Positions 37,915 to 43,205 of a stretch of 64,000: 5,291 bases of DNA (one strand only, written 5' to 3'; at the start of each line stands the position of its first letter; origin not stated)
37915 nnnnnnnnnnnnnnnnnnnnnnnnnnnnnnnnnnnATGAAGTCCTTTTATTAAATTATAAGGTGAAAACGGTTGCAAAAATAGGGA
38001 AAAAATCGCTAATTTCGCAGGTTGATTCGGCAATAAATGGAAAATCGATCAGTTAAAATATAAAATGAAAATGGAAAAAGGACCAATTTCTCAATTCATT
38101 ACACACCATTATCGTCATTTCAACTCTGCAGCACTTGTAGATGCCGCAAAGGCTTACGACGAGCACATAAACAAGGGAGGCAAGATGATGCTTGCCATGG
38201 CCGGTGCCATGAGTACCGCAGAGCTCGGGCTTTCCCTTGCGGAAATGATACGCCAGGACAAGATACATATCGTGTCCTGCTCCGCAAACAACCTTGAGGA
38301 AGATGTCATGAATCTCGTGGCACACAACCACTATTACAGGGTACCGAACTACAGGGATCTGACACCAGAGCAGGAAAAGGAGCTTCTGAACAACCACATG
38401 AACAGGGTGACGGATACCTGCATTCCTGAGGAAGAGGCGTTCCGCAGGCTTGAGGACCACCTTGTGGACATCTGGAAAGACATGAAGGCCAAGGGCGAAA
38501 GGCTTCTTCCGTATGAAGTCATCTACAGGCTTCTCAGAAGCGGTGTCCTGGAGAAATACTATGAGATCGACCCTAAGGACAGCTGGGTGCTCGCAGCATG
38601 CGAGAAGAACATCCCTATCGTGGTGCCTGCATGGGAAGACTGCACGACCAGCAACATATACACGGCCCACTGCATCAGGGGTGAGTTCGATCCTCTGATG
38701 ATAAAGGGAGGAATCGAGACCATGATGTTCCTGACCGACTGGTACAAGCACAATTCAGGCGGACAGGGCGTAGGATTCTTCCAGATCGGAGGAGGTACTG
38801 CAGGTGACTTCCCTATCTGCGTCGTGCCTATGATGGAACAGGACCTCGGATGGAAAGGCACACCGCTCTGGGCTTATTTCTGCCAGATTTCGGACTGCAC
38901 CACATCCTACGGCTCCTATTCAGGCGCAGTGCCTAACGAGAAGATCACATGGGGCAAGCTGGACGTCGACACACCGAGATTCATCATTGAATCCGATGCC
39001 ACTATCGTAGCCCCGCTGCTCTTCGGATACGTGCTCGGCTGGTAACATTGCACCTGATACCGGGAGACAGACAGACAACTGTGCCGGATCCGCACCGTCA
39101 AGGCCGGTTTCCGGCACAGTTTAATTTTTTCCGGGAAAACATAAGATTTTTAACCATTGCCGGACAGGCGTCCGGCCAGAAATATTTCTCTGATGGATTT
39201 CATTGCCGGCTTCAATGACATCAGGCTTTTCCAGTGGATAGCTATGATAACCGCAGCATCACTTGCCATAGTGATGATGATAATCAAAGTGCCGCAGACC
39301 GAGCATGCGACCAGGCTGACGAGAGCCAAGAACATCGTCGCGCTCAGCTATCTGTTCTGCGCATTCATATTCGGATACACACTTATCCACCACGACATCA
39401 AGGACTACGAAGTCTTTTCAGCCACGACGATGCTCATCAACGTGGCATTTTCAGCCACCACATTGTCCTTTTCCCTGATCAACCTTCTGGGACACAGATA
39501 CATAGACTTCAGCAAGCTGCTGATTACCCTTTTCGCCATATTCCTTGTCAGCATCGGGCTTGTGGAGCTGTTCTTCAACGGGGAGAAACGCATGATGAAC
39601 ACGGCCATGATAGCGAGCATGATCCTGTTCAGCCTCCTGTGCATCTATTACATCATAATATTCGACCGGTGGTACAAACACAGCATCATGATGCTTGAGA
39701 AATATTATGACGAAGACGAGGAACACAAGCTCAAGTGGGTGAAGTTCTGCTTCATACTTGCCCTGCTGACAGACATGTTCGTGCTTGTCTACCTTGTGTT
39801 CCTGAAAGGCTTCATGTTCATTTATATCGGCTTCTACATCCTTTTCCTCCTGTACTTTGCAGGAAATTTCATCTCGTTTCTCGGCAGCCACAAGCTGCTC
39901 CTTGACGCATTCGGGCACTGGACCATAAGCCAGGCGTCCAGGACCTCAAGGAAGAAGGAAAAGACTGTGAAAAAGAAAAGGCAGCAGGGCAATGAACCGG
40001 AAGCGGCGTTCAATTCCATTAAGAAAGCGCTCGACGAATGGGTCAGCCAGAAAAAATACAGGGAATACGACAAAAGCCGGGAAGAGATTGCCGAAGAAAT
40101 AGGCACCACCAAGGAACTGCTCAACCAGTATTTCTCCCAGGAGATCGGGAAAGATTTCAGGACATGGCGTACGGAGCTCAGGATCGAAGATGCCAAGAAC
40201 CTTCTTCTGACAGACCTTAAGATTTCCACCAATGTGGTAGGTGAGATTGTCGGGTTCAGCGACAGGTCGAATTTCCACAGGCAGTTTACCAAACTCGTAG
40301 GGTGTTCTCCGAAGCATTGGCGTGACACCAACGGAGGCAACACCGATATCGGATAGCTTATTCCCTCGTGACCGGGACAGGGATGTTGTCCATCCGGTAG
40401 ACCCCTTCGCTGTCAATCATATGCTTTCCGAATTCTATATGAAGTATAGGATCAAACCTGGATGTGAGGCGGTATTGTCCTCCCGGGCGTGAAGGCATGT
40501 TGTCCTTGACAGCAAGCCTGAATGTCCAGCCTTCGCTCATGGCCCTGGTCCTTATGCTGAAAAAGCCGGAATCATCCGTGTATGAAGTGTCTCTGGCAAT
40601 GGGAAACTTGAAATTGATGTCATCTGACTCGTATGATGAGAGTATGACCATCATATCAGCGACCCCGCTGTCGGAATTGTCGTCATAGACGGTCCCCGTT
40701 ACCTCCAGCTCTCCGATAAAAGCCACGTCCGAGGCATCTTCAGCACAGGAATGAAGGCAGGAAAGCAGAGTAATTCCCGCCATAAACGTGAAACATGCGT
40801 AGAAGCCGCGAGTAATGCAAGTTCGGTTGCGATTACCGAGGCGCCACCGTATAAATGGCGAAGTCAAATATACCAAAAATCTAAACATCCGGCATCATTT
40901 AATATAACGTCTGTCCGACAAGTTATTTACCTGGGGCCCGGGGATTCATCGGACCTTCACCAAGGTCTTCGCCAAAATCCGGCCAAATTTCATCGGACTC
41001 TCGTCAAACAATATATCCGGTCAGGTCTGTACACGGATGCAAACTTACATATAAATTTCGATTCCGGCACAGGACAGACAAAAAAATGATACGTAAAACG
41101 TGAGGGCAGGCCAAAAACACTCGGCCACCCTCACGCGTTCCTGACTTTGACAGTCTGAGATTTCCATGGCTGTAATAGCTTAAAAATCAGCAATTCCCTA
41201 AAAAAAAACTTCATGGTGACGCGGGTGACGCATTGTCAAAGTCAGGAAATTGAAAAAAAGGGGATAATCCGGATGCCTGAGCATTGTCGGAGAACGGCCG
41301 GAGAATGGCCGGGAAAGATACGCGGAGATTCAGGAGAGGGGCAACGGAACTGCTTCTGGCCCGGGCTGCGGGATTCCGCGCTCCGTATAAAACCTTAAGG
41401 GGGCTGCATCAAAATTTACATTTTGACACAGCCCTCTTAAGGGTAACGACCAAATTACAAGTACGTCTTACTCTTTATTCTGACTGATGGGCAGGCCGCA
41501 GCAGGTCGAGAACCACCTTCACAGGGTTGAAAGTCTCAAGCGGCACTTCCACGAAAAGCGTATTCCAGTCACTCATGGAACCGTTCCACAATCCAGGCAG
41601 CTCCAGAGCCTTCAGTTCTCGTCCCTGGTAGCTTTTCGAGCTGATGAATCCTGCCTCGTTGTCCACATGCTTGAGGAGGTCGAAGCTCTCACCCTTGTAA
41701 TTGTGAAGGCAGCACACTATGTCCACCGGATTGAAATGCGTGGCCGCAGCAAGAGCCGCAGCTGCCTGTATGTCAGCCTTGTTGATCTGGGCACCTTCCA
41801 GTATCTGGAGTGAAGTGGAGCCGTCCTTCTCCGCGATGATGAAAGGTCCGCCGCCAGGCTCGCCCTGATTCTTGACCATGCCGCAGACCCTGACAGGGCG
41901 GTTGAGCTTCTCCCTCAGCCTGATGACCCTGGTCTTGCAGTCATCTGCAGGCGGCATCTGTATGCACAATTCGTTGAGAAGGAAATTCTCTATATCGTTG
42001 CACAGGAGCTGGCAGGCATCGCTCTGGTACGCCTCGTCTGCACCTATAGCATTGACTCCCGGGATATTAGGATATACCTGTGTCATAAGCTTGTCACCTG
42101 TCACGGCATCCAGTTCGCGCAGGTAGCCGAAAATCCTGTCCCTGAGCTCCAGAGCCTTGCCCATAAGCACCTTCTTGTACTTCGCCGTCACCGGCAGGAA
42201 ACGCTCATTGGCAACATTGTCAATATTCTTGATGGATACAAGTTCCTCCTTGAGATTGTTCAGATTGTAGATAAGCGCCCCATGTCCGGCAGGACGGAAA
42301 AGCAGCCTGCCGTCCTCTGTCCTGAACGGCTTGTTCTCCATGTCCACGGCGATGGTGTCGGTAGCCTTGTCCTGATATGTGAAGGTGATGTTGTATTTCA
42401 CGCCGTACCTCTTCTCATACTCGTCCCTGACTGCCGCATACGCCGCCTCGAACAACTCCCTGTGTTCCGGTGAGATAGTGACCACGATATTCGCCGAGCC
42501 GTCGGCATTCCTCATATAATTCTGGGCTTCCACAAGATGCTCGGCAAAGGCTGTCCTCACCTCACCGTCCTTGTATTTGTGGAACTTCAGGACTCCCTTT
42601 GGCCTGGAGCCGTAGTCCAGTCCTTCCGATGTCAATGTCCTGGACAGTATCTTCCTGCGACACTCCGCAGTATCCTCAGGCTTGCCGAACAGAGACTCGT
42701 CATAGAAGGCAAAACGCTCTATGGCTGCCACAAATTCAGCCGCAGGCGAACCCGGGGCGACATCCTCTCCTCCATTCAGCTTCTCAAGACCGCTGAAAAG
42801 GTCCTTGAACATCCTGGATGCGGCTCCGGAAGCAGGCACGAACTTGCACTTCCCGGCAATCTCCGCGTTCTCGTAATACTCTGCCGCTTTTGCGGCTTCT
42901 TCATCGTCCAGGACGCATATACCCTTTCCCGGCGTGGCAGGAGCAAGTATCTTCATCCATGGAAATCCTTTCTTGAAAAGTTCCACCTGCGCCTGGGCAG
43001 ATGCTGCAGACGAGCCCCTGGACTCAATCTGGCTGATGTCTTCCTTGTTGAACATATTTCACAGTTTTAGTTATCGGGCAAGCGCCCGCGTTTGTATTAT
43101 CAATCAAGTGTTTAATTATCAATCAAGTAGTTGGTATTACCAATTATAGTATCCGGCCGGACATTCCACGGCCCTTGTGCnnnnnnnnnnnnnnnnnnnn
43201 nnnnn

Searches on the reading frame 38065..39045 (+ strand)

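Call 52: search_protein_families(library=pfam, max_evalue=0.00001, proteins=[window:38065-39045:+])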
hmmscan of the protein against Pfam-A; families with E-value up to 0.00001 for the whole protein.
window:38065-39045:+ (326 aa): 1 family
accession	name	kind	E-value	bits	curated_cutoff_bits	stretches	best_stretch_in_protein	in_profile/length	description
PF01916.23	DS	-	2e-37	129.5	27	1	19-322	11-287/288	Deoxyhypusine synthase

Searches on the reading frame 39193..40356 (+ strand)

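Call 52: search_protein_families(library=pfam, max_evalue=0.00001, proteins=[window:39193-40356:+])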
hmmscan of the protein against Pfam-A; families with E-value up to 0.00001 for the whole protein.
window:39193-40356:+ (387 aa): 1 family
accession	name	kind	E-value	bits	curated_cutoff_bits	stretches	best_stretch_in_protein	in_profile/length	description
PF12833.13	HTH_18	-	3.6e-16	59.7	33.6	1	299-378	1-79/80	Helix-turn-helix domain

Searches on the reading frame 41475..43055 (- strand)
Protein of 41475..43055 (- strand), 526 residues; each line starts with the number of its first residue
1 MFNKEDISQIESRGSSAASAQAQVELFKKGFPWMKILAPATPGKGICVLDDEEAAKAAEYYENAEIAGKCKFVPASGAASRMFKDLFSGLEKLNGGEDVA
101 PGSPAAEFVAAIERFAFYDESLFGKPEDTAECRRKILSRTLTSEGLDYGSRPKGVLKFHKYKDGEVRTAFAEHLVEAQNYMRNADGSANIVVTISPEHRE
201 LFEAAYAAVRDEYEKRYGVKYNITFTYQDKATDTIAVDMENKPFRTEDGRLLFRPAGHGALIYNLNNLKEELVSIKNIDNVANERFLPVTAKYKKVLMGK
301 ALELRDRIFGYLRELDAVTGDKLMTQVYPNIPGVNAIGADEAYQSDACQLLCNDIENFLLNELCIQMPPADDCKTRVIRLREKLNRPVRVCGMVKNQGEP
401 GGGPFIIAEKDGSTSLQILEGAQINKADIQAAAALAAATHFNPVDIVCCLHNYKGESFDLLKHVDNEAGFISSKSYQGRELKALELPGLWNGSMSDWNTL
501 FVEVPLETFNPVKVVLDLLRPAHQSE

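Call 53: search_protein_families(library=pfam, max_evalue=0.00001, proteins=[window:41475-43055:-])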
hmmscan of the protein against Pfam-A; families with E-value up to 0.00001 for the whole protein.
window:41475-43055:- (526 aa): 1 family
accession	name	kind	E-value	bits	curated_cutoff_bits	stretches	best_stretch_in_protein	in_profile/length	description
PF14134.11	DUF4301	-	1.4e-185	618.4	27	2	4-319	2-326/507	Domain of unknown function (DUF4301)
